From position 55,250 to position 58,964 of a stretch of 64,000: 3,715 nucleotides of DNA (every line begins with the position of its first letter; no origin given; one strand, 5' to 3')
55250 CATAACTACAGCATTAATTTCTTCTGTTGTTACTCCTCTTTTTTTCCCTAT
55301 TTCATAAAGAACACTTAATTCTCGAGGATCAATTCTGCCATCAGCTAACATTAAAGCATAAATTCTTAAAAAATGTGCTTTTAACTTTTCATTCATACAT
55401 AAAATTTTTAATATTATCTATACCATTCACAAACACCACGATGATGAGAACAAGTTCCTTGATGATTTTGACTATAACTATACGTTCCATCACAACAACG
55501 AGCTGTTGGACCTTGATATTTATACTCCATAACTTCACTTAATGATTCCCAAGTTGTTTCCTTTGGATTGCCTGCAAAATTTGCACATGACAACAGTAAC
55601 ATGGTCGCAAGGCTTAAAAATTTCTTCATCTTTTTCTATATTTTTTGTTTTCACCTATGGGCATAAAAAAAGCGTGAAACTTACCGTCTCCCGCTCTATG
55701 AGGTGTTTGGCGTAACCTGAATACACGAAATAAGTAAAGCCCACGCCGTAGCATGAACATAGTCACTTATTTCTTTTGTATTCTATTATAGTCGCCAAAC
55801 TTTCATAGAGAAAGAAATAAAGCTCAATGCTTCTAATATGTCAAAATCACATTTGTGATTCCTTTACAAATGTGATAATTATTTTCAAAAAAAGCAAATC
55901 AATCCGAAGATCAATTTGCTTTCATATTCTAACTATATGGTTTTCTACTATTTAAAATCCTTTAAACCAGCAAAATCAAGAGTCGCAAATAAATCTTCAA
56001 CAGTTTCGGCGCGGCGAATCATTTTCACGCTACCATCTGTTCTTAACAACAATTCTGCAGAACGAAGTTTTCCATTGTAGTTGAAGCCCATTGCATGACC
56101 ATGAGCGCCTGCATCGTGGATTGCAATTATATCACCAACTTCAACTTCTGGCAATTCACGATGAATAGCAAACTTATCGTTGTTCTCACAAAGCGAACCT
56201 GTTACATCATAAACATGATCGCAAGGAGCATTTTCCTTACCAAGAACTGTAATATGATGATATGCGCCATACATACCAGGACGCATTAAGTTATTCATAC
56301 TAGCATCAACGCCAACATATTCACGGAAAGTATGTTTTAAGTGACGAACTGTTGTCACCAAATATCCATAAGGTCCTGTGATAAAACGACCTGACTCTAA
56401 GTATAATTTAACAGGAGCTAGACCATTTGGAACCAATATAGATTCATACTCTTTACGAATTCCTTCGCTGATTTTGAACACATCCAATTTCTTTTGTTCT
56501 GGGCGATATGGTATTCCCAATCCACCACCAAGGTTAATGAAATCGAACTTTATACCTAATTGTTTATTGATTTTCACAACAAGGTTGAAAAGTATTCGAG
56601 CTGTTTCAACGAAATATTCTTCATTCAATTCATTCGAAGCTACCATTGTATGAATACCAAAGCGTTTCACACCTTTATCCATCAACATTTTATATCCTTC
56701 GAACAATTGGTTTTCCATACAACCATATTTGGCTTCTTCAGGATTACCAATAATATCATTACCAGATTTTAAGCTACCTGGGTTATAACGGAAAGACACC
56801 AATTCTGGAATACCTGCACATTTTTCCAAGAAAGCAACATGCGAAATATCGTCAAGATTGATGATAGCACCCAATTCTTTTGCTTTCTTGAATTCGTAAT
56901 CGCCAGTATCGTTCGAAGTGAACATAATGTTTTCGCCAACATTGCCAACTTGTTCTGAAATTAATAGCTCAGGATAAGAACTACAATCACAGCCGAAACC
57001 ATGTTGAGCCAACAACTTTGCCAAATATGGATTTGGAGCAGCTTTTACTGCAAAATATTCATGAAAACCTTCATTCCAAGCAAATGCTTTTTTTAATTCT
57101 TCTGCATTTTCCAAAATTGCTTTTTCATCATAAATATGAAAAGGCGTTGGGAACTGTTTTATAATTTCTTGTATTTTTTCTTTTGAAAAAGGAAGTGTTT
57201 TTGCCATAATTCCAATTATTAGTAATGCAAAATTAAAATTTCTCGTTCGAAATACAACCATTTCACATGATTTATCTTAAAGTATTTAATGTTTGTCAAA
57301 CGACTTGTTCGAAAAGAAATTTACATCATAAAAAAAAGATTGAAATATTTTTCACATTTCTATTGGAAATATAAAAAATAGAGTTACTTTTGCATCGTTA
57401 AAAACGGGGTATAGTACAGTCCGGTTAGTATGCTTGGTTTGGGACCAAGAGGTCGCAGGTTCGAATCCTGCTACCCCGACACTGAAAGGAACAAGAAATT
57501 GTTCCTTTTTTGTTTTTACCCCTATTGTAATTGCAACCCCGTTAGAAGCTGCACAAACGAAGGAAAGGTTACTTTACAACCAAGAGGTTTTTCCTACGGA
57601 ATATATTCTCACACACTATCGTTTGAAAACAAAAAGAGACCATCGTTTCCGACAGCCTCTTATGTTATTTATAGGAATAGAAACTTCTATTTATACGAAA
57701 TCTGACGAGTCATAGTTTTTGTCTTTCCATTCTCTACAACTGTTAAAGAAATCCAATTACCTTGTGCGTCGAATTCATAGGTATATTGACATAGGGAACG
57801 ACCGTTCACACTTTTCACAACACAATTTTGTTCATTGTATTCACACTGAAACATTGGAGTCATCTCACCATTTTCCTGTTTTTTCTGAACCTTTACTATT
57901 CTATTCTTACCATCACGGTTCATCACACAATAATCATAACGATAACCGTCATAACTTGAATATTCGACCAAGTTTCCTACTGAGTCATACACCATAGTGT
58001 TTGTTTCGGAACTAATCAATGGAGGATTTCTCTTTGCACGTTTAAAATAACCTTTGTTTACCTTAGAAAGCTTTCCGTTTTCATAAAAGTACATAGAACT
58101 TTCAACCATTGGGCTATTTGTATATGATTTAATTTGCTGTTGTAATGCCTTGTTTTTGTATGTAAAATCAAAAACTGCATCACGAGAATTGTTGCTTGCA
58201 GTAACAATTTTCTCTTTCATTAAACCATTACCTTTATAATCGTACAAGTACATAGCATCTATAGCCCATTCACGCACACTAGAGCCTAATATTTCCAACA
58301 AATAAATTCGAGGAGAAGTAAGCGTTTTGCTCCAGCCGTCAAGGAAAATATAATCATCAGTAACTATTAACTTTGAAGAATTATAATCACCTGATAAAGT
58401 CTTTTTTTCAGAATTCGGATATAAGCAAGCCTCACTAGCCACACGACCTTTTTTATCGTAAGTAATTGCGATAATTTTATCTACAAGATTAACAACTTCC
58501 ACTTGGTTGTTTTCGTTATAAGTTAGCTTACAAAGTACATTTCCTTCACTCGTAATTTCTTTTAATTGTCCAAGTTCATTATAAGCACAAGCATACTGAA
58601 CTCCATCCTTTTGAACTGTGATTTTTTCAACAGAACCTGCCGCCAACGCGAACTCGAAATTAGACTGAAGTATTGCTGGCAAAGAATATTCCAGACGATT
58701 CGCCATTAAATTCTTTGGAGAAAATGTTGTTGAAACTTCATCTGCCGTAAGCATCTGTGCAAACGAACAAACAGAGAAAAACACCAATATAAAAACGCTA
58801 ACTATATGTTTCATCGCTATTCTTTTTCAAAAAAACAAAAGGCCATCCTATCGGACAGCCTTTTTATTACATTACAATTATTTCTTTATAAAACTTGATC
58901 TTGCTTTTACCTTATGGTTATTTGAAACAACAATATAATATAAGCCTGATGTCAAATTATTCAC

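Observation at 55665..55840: Highly structured ~117-nt RNA element ending in an intrinsic terminator, upstream of the envelope module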

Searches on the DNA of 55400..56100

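Call 7: search_rna_families(source=window, start=55400, end=56100, threshold=evalue, max_evalue=10, show_alignments=3)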
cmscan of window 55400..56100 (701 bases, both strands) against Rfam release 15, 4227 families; matches with E-value up to 10: 12.
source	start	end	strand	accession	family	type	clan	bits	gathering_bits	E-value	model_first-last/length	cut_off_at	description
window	55408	55477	+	RF01561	DdR11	Gene; snRNA; snoRNA; CD-box;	-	26.6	65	0.008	1-76/76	no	Dictyostelium snoRNA DdR11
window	55891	55956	-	RF02844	RefA9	Gene; antisense;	-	22.3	49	0.64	1-64/64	no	Enterococcus sRNA A9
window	55623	55738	-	RF01873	PISRT1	Gene; lncRNA;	-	21.9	70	2.2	1-107/107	no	Polled intersex syndrome regulated transcript 1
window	55828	55896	-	RF02618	SSRC34_2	Gene; sRNA;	-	18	48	3.2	9-77/125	no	Streptococcus sRNA 34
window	55809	55867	-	RF01403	STnc290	Gene; sRNA;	-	17.2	60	3.2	1-65/65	no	STnc290 Hfq binding RNA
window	55877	55936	-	RF00280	SNORD51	Gene; snRNA; snoRNA; CD-box;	CL00054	16.8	50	7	1-79/79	no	Small nucleolar RNA SNORD51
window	55755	55841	-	RF01885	HSR-omega_1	Gene; lncRNA;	-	15.3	80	10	1-78/78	no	Heat shock gene hsromega conserved region 1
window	55887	55926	-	RF04120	MIR5998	Gene; miRNA;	-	14.1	180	2.8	1-173/173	no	MIR5998 microRNA precursor family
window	55994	56043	-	RF01861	TB9Cs1H1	Gene; snRNA; snoRNA; HACA-box;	-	14.1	55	8.1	1-63/63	no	Trypanosomatid snoRNA TB9Cs1H1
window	55846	55883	+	RF01582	RUF4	Gene; sRNA;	-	13.7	55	5.4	146-183/277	no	RNA of unknown function RUF4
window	55448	55675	-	RF00028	Intron_gpI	Intron;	-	12.4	50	2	1-253/253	no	Group I catalytic intron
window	55610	55738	+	RF01849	alpha_tmRNA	Gene;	CL00001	11.8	50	0.21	1-355/355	no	Alphaproteobacteria transfer-messenger RNA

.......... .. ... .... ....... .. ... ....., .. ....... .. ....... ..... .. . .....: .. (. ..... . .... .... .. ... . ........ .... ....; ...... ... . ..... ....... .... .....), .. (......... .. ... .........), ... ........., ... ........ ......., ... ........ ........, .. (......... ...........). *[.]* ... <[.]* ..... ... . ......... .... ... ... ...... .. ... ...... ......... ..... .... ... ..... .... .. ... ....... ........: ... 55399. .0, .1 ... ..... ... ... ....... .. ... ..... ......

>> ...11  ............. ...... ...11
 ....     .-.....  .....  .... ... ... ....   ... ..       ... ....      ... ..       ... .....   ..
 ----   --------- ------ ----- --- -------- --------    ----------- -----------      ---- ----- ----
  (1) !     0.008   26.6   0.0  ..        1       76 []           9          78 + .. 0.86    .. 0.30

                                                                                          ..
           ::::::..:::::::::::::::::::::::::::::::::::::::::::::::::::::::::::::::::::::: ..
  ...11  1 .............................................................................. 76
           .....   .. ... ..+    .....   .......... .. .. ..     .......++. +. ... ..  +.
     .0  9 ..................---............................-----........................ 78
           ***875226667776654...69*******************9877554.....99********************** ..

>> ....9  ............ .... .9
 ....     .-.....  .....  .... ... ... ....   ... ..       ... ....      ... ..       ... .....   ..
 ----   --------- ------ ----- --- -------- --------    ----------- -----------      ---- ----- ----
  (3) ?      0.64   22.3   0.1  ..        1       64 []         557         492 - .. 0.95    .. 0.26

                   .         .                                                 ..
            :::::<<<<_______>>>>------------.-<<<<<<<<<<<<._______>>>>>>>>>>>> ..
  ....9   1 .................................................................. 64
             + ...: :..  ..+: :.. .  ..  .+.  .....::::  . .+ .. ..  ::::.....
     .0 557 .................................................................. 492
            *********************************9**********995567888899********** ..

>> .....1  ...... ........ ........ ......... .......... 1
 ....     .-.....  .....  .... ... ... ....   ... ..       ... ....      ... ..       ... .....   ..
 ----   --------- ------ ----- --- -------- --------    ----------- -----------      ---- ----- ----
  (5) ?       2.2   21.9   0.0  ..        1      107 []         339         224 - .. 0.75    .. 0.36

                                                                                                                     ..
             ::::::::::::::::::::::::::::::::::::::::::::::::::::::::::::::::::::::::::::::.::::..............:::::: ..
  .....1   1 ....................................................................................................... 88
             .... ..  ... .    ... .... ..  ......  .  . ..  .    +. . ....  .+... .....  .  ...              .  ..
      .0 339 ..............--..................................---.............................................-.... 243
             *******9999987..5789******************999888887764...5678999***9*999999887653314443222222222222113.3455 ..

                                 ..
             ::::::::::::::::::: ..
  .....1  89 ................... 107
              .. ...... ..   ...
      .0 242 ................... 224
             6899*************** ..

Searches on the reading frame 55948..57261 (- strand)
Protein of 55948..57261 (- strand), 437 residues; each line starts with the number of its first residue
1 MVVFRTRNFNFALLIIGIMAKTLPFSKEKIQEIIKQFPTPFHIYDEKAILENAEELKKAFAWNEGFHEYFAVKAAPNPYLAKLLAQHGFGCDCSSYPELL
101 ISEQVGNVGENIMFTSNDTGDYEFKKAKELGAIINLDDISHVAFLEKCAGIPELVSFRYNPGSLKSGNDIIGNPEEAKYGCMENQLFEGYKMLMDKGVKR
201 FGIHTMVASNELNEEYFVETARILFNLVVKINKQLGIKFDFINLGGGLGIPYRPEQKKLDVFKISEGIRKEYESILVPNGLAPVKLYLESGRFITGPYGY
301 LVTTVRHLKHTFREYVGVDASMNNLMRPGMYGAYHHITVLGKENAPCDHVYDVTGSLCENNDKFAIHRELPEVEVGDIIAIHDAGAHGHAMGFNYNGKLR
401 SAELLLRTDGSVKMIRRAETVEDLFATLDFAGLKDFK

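Call 13: search_protein_families(library=pfam, proteins=[window:55948-57261:-], max_evalue=0.01)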
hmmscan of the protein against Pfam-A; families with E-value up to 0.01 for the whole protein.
window:55948-57261:- (437 aa): 2 families
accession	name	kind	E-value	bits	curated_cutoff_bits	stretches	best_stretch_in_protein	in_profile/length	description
PF02784.22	Orn_Arg_deC_N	-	1.3e-28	100.5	23.4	1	49-295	4-246/247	Pyridoxal-dependent decarboxylase, pyridoxal binding domain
PF00278.28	Orn_DAP_Arg_deC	-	3.2e-21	75.8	23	1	243-385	5-95/95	Pyridoxal-dependent decarboxylase, C-terminal sheet domain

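Call 15: find_encoding_contigs(protein=window:55948-57261:-, flank=3000, max_places=10)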
Protein window:55948-57261:- (437 aa): no gene with exactly this product is on record in the collection.

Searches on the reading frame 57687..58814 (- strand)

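Call 13: search_protein_families(library=pfam, proteins=[window:57687-58814:-], max_evalue=0.01)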
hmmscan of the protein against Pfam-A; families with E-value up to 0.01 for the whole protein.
window:57687-58814:- (375 aa): 2 families
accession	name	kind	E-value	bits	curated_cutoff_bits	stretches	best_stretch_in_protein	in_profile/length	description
PF05593.20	RHS_repeat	-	2.4e-07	31.4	22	0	337-358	14-32/38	RHS Repeat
PF12939.12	DUF3837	-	0.007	17.3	25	0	46-88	18-56/101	Domain of unknown function (DUF3837)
